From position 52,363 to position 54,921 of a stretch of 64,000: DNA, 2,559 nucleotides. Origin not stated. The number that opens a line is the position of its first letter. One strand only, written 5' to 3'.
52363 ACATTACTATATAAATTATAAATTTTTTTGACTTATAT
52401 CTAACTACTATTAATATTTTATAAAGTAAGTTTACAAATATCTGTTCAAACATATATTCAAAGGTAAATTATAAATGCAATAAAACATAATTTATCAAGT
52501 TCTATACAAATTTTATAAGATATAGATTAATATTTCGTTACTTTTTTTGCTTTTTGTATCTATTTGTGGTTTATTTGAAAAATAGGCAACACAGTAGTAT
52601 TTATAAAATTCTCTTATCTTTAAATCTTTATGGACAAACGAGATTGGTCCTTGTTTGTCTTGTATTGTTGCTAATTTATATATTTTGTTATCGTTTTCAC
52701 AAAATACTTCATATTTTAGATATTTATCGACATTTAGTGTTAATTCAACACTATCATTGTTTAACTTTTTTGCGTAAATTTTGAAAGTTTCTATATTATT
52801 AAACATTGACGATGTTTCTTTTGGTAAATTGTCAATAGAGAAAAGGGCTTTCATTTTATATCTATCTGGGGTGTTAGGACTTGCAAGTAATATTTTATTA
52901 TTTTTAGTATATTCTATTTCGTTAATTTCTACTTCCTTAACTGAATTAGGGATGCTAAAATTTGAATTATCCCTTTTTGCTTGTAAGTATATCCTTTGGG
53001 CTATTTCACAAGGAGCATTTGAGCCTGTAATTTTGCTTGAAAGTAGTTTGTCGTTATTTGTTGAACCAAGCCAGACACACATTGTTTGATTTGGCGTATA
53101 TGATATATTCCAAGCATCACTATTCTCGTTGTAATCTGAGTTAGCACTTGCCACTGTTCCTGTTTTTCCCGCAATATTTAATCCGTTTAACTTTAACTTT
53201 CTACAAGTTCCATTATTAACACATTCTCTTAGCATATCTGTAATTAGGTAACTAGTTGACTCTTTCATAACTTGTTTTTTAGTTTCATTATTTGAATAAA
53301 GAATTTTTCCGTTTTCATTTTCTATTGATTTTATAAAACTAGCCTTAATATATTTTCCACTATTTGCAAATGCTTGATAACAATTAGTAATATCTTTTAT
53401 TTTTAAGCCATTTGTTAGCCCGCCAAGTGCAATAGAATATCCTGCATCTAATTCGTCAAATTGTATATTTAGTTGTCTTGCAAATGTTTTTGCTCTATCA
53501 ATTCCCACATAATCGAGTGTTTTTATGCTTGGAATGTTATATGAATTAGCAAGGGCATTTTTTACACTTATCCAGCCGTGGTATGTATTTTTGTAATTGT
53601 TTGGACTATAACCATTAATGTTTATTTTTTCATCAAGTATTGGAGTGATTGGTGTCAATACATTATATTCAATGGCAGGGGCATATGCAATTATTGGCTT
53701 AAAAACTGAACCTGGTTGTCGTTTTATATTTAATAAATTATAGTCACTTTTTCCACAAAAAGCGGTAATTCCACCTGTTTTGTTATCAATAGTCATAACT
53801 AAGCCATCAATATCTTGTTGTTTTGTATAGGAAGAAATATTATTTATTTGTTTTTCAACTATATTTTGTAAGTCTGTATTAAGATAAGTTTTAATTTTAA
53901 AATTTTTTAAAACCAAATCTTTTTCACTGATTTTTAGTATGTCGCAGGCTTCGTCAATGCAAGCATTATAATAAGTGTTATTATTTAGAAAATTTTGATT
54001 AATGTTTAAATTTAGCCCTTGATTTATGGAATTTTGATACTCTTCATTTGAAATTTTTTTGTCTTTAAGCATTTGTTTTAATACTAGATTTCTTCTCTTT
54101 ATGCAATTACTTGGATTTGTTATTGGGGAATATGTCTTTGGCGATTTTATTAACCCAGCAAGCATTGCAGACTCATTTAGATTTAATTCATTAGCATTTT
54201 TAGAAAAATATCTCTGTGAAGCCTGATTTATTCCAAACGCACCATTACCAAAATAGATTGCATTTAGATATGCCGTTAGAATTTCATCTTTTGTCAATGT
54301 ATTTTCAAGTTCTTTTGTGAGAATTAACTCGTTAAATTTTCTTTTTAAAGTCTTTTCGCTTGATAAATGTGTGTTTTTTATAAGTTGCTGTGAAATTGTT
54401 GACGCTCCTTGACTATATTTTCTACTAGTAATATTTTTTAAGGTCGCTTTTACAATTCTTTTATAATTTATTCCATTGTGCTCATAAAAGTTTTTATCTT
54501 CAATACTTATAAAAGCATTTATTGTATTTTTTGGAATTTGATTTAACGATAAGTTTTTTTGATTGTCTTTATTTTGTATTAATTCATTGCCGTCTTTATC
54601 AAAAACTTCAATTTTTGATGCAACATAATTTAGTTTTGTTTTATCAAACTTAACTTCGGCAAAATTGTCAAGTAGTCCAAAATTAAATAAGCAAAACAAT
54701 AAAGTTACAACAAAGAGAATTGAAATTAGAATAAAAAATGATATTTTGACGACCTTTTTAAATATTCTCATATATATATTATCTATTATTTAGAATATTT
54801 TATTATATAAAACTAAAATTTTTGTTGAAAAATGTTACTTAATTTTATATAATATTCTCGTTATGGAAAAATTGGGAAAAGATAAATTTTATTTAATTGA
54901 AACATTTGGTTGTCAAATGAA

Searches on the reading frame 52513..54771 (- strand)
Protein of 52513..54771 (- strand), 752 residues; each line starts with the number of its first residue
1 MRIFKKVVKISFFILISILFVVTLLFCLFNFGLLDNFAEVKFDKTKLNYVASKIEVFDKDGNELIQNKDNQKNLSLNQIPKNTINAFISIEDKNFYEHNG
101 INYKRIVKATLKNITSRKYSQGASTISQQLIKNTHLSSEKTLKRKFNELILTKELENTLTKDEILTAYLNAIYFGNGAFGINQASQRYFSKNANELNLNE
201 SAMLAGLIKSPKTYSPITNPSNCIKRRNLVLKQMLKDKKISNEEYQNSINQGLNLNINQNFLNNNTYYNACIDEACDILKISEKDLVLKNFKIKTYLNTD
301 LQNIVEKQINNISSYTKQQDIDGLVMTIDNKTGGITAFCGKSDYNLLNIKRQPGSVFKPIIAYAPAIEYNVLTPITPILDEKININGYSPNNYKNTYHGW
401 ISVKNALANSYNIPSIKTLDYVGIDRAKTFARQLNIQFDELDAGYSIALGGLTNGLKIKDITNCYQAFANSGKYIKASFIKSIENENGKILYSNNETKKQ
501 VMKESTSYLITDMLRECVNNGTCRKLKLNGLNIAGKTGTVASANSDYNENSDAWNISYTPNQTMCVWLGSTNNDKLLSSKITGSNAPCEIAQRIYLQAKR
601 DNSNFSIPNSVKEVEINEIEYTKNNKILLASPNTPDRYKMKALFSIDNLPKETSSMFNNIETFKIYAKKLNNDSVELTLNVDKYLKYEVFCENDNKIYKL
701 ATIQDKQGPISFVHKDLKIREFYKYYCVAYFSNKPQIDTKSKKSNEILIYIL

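Call 37: search_protein_families(library=pfam, proteins=[window:52513-54771:-], max_evalue=0.00001)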
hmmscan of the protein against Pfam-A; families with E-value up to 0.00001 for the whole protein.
window:52513-54771:- (752 aa): 2 families
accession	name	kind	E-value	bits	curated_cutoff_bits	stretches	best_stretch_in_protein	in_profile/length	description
PF00912.28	Transgly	-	1.2e-64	217.5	27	1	66-234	9-177/178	Transglycosylase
PF00905.27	Transpeptidase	-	1.2e-28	100.7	22.1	1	323-574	1-280/299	Penicillin binding protein transpeptidase domain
